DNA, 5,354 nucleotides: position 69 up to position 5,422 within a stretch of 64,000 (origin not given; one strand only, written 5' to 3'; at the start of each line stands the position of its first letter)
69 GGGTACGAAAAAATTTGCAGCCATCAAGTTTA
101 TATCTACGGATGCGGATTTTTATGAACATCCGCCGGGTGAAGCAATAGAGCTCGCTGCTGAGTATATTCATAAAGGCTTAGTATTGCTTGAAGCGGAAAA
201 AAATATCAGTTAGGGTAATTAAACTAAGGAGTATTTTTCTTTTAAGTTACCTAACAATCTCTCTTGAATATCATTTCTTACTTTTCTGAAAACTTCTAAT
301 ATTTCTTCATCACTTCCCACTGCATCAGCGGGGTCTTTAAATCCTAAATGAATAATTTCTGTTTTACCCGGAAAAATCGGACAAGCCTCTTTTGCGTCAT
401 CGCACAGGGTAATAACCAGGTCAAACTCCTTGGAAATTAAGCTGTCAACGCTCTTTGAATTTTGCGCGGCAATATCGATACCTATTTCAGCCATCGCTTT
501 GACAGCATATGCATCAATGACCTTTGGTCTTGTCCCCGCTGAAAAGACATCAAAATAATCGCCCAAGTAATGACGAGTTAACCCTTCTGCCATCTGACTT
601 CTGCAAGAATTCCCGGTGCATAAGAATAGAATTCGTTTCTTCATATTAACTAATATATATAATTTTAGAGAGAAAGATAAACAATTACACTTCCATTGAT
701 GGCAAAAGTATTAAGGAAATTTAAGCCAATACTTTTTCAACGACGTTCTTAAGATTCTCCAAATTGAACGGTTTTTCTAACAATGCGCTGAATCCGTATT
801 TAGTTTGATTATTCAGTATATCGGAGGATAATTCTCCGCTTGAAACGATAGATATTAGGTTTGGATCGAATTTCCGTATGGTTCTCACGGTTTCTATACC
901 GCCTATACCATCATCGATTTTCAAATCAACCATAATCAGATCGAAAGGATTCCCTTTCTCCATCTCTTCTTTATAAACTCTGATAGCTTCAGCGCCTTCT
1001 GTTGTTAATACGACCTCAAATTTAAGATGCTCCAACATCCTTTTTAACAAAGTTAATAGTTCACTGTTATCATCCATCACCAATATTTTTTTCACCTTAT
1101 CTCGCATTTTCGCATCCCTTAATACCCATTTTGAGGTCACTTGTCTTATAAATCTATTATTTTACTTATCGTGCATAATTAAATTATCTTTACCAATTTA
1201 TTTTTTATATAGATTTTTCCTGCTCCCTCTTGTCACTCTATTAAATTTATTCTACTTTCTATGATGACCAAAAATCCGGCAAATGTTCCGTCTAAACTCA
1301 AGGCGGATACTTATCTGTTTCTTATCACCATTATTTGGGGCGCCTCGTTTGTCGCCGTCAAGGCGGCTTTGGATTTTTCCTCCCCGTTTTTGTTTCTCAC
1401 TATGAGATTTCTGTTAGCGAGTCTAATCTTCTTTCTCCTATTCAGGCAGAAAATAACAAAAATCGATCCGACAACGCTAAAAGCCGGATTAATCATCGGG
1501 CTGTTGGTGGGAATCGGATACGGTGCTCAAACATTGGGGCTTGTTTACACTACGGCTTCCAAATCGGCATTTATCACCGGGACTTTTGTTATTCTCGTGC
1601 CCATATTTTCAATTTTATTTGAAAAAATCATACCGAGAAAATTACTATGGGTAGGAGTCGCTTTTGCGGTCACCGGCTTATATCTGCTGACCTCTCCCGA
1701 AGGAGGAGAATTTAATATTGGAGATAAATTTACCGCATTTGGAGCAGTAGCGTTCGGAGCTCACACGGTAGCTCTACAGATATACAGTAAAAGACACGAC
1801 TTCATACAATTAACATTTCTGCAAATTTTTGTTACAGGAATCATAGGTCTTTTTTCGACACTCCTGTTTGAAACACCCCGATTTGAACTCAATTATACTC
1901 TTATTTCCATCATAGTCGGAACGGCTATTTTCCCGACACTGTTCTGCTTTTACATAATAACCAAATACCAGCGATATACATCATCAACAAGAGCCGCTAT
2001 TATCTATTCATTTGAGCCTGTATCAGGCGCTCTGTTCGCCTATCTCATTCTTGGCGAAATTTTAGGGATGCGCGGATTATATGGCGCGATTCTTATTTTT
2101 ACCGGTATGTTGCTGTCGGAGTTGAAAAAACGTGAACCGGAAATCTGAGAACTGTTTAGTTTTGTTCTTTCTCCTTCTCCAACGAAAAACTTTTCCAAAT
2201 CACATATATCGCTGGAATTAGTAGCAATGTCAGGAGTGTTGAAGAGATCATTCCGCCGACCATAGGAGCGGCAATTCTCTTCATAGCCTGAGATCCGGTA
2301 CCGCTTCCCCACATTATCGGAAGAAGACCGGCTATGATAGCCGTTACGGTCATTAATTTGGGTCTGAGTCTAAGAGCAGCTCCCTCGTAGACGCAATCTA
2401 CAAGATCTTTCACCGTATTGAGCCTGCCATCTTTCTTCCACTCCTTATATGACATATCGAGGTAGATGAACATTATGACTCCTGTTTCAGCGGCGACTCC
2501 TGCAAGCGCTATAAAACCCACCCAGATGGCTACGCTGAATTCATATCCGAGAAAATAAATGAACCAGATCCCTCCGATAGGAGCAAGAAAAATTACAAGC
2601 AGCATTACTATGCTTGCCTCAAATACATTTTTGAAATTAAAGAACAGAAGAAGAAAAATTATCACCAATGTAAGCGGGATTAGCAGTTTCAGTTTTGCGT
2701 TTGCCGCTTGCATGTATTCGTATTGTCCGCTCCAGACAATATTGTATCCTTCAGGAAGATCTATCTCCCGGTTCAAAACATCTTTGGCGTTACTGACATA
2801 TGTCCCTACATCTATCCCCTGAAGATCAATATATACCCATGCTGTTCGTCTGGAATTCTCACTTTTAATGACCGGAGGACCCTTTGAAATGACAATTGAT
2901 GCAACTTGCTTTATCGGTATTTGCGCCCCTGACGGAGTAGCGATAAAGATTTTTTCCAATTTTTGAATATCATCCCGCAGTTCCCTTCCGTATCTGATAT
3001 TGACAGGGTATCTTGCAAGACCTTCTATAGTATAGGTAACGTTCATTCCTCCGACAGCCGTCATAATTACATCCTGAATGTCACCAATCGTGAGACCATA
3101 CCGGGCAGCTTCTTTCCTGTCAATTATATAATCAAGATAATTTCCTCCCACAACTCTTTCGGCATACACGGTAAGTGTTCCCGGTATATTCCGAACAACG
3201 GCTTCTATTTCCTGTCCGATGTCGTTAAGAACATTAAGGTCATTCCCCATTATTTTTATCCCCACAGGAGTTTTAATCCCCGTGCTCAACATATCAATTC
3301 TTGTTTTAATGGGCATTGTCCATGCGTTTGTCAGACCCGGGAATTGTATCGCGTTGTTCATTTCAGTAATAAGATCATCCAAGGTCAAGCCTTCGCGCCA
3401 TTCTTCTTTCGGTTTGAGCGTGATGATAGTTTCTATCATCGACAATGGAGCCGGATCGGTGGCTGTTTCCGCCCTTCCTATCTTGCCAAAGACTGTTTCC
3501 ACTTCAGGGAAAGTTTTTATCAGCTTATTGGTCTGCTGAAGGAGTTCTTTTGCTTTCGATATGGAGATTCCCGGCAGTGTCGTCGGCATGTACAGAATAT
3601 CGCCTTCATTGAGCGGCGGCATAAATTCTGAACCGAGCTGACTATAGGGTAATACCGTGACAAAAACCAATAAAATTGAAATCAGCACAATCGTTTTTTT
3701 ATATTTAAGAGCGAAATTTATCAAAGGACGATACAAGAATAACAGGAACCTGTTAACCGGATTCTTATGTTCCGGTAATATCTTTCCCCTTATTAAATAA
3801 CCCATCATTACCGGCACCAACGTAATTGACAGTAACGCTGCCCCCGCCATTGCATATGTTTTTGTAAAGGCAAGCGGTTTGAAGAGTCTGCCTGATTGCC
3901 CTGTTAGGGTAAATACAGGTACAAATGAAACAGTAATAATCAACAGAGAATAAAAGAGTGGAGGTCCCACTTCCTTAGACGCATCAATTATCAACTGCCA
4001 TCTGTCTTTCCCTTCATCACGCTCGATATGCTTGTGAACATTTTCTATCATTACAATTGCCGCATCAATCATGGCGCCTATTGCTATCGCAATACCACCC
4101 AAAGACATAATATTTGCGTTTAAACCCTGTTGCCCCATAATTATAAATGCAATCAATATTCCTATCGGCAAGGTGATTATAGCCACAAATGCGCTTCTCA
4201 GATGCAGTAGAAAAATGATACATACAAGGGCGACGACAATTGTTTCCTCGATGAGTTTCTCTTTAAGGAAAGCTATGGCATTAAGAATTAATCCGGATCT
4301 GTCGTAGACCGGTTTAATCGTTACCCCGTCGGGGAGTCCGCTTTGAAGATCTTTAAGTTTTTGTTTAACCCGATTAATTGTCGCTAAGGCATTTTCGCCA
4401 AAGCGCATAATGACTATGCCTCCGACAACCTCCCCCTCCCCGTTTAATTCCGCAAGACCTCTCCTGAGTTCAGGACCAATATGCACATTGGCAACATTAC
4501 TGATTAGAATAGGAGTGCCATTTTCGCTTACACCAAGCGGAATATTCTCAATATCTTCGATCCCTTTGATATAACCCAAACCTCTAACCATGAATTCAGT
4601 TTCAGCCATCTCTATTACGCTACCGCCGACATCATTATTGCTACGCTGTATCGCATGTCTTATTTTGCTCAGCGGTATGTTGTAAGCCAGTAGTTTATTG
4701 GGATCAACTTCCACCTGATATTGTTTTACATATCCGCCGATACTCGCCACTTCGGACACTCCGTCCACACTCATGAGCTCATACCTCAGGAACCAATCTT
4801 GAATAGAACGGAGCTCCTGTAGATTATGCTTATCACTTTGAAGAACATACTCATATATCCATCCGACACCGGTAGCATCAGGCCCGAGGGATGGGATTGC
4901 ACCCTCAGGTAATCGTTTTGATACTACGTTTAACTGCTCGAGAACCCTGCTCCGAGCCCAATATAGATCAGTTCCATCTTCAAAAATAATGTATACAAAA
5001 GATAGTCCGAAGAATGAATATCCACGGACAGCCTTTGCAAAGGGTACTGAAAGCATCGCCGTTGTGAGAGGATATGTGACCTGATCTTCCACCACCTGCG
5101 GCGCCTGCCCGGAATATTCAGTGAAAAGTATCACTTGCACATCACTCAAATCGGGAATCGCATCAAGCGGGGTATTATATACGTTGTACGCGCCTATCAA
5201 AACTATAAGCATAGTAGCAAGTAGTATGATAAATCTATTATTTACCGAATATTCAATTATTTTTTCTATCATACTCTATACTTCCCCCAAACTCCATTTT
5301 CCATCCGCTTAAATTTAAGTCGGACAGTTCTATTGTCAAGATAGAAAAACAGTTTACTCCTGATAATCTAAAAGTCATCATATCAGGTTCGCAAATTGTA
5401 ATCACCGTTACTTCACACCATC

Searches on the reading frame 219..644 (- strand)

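Call 64: search_protein_families(library=pfam, proteins=[window:219-644:-], max_evalue=0.0001)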
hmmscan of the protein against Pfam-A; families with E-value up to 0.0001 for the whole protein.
window:219-644:- (141 aa): 1 family
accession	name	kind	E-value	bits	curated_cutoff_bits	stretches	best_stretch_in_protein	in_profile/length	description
PF01451.26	LMWPc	-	4.8e-20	72.7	23.2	1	5-129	1-139/144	Low molecular weight phosphotyrosine protein phosphatase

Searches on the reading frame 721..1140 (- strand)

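Call 64: search_protein_families(library=pfam, proteins=[window:721-1140:-], max_evalue=0.0001)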
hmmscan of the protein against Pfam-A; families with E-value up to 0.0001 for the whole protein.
window:721-1140:- (139 aa): 1 family
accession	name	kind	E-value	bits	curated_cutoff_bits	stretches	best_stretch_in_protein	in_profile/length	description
PF00072.30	Response_reg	-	2e-17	63.8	30.2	1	19-134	1-110/111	Response regulator receiver domain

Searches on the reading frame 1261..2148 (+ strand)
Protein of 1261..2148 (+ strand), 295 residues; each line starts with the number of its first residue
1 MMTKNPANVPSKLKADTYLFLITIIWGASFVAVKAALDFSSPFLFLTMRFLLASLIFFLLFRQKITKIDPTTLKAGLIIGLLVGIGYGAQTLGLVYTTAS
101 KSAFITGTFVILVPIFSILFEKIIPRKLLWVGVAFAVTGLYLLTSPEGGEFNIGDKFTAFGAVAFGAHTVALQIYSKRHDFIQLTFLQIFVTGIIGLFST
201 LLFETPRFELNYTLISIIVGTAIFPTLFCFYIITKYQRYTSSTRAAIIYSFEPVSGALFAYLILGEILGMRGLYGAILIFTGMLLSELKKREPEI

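Call 64: search_protein_families(library=pfam, proteins=[window:1261-2148:+], max_evalue=0.0001)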
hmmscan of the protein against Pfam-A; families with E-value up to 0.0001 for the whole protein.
window:1261-2148:+ (295 aa): 1 family
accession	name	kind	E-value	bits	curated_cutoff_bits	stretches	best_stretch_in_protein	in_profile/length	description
PF00892.27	EamA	-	3.6e-36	124.9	28.2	2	154-285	3-132/135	EamA-like transporter family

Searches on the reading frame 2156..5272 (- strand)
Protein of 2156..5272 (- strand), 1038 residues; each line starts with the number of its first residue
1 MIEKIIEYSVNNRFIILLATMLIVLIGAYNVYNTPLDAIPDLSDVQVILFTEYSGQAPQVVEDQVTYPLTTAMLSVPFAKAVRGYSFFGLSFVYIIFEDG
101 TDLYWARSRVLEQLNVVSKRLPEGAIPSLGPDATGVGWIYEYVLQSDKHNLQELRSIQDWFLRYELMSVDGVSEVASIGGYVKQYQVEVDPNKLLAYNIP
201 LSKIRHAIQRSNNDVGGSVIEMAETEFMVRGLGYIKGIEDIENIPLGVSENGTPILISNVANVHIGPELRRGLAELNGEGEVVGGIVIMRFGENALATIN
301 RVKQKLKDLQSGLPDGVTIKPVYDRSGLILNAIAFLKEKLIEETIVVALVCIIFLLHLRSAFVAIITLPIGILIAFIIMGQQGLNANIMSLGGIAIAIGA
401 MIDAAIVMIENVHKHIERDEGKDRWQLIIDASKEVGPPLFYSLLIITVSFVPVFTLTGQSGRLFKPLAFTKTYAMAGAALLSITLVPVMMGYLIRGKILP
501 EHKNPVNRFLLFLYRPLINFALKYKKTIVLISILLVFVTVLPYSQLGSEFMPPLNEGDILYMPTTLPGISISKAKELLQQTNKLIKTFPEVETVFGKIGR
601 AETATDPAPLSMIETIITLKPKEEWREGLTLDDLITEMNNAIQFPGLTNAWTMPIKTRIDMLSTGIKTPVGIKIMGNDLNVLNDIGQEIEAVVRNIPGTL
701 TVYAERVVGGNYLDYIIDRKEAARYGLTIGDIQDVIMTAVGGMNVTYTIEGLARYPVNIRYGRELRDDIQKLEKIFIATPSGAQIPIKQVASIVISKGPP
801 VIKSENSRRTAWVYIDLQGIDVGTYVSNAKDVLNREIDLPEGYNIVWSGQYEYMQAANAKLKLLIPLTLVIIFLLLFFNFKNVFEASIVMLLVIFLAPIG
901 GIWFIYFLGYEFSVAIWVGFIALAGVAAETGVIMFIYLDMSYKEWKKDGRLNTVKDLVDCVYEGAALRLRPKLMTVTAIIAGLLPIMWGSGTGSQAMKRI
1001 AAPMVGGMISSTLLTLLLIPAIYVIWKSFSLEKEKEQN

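Call 64: search_protein_families(library=pfam, proteins=[window:2156-5272:-], max_evalue=0.0001)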
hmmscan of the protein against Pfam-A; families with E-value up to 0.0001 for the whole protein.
window:2156-5272:- (1038 aa): 2 families
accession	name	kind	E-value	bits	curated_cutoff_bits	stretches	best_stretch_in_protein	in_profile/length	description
PF00873.25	ACR_tran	-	2.7e-234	780.7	28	1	5-1025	1-1019/1021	AcrB/AcrD/AcrF family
PF03176.21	MMPL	-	5e-05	22.8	20.5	1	339-503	145-311/333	MMPL family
